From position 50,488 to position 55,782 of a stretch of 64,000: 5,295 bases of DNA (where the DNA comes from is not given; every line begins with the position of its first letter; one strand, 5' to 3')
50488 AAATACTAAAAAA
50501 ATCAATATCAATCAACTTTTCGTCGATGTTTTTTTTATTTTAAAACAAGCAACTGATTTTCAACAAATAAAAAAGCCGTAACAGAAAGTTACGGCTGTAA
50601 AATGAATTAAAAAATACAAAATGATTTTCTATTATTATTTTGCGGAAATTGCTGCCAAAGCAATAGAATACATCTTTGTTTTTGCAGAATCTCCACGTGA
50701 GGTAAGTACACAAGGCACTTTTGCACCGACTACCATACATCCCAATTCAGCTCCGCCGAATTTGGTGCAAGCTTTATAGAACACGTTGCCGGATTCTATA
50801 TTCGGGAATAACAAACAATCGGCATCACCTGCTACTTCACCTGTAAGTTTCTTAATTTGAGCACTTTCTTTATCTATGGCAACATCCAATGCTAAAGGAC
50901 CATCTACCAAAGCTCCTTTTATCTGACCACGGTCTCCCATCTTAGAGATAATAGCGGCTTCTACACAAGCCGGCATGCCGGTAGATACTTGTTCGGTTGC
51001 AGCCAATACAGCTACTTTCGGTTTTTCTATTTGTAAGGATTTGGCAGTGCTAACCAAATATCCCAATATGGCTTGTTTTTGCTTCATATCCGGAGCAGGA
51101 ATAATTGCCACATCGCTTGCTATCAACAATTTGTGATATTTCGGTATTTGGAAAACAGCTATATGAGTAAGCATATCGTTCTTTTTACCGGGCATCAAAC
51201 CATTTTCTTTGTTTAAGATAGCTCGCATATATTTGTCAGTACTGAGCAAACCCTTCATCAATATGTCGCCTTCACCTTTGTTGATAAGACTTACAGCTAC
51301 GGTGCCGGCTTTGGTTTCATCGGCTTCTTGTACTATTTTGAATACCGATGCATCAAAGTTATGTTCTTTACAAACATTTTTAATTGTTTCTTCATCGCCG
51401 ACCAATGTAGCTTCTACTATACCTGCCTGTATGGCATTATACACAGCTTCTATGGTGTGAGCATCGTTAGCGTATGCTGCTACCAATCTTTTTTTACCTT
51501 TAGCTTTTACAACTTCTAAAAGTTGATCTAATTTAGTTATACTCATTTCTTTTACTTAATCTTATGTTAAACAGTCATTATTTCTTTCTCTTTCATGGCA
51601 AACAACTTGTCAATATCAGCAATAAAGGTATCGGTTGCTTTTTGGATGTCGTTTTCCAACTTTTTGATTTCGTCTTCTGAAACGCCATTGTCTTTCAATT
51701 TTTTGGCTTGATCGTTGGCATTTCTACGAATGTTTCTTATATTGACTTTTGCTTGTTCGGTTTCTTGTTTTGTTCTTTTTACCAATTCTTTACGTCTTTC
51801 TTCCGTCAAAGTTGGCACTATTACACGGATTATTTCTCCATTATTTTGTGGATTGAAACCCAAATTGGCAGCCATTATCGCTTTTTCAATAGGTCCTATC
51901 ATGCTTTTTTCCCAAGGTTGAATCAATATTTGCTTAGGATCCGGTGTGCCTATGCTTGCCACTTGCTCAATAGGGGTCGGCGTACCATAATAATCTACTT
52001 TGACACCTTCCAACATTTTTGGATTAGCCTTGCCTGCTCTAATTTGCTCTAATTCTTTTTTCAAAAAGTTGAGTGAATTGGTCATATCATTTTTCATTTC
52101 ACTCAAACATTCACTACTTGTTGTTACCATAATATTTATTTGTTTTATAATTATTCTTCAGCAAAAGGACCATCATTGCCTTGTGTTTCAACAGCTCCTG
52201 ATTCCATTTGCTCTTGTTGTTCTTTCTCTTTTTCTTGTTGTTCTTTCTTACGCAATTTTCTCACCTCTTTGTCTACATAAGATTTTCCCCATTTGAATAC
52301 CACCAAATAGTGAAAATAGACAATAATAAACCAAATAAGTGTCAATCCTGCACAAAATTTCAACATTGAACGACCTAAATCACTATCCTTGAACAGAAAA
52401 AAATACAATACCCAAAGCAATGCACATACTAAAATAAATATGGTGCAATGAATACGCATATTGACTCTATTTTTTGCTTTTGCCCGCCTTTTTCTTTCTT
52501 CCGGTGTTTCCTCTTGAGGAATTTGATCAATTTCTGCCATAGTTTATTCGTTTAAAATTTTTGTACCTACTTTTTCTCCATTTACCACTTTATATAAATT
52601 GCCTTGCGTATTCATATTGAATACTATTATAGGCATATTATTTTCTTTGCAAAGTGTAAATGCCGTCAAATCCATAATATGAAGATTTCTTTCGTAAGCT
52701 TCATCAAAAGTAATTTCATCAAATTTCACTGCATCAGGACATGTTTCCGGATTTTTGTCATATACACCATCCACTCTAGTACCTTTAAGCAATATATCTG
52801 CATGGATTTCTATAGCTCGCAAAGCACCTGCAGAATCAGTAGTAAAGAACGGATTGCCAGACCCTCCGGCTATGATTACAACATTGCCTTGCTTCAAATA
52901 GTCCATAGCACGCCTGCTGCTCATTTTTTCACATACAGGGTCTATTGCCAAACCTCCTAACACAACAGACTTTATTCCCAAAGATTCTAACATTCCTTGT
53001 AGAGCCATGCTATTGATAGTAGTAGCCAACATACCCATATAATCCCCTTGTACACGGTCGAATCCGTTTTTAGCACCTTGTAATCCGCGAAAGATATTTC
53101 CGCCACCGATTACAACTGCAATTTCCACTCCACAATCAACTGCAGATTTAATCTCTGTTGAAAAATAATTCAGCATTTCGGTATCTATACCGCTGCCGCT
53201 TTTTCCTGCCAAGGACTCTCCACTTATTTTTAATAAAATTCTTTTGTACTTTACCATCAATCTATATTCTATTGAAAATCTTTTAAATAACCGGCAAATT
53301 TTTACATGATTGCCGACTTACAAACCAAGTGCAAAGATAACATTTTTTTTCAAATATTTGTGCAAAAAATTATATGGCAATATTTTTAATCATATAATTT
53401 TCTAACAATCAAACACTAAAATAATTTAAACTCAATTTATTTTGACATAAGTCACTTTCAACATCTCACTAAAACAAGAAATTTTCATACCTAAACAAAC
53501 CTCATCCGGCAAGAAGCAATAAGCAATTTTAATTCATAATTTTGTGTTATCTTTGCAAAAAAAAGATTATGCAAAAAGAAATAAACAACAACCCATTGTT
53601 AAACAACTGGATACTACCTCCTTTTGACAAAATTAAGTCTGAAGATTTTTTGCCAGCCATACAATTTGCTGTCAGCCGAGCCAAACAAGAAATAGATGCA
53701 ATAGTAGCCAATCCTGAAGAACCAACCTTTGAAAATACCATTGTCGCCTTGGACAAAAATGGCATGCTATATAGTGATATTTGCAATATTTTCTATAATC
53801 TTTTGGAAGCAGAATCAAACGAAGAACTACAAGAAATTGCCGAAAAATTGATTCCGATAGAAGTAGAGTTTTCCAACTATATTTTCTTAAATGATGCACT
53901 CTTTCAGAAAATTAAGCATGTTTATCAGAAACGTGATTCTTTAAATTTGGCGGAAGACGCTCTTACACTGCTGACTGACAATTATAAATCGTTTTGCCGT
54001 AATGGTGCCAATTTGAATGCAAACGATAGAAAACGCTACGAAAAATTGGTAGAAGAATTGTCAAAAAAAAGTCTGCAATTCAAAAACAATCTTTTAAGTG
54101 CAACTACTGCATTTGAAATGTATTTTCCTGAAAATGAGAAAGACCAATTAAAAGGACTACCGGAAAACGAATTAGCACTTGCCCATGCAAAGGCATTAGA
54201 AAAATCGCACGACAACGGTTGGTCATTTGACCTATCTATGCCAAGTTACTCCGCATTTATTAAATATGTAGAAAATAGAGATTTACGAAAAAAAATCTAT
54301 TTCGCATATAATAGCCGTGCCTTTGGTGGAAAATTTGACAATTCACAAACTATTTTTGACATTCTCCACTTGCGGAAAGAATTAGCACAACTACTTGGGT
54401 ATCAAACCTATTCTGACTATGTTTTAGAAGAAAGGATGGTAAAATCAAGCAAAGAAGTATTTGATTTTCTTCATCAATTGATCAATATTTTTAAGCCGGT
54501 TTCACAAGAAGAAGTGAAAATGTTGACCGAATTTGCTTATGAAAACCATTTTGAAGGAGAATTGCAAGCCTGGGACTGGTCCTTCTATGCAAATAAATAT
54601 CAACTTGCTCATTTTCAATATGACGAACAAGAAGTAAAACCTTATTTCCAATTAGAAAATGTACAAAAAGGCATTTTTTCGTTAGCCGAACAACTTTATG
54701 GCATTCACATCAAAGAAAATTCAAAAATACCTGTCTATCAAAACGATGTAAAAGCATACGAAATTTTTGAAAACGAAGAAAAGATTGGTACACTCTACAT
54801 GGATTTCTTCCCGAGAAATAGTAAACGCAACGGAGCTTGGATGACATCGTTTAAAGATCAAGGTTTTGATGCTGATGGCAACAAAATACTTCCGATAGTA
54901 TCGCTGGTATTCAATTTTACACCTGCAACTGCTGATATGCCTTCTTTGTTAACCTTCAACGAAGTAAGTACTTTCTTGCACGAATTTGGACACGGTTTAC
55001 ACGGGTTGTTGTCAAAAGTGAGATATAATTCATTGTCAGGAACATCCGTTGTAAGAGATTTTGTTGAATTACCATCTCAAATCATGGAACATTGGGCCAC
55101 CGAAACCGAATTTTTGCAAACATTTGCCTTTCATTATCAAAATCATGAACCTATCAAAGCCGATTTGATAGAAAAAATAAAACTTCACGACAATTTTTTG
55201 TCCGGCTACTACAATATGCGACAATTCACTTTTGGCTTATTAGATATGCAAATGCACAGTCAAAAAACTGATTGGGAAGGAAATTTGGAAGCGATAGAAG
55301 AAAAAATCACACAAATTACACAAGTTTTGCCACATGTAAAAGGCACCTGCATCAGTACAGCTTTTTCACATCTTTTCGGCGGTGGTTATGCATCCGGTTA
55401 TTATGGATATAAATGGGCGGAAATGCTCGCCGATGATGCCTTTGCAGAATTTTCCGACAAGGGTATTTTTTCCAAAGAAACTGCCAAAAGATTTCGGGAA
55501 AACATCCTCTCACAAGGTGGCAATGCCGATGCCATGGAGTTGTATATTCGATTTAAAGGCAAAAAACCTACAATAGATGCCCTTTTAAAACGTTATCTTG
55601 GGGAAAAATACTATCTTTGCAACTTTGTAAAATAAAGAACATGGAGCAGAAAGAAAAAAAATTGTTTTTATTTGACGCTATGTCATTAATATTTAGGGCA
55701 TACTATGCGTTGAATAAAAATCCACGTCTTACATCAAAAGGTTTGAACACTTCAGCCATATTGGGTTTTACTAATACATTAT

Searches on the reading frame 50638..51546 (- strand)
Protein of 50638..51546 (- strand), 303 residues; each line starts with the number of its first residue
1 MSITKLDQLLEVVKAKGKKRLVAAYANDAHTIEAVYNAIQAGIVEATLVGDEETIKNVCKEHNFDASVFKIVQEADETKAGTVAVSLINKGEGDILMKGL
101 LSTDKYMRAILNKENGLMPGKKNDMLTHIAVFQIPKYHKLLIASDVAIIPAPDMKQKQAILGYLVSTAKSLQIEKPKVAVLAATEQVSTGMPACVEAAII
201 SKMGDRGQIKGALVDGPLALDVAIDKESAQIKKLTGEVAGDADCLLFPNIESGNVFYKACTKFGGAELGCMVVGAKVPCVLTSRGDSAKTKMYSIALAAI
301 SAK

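Call 60: search_protein_families(library=ncbifam, max_evalue=0.001, proteins=[window:50638-51546:-])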
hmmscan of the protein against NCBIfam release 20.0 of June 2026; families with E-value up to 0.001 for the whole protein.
window:50638-51546:- (303 aa): 10 families
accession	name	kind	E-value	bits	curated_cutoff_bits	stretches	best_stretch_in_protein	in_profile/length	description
TIGR02706.1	P_butyryltrans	equivalog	4.1e-96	321.6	410.5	1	6-302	1-294/294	phosphate butyryltransferase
NF004472.0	PRK05805.1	subfamily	4.8e-96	321.3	399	1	4-302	3-298/302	phosphate butyryltransferase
NF005837.0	PRK07742.1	equivalog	1.4e-87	293.8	409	1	5-302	2-297/299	phosphate butyryltransferase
NF006045.0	PRK08190.1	subfamily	7.7e-85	285.5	282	1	5-302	163-457/467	bifunctional enoyl-CoA hydratase/phosphate acetyltransferase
NF008852.0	PRK11890.1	subfamily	8e-77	258.4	413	1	4-302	8-303/315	phosphate acetyltransferase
TIGR02709.1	branched_ptb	equivalog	1.9e-40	139.2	475.15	1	63-298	38-268/271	branched-chain phosphotransacylase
NF007233.1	PRK09653.1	subfamily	2.1e-26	93.2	310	2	84-298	106-315/319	phosphotransacetylase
NF004167.0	PRK05632.1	equivalog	1.2e-20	73.7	418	2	137-303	539-704/708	phosphate acetyltransferase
TIGR00651.1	pta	equivalog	6.4e-20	71.8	311.2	1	85-297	94-302/304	phosphate acetyltransferase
NF009501.0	PRK12861.1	subfamily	1.3e-06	26.8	1178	1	86-284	548-743/764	NADP-dependent malic enzyme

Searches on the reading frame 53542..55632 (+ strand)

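Call 57: search_protein_families(library=pfam, max_evalue=0.001, proteins=[window:53542-55632:+])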
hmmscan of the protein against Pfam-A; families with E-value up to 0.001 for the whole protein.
window:53542-55632:+ (697 aa): 1 family
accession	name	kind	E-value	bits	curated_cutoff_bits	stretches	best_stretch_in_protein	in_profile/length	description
PF01432.26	Peptidase_M3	-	9.7e-126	421.2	27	1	240-684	2-454/457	Peptidase family M3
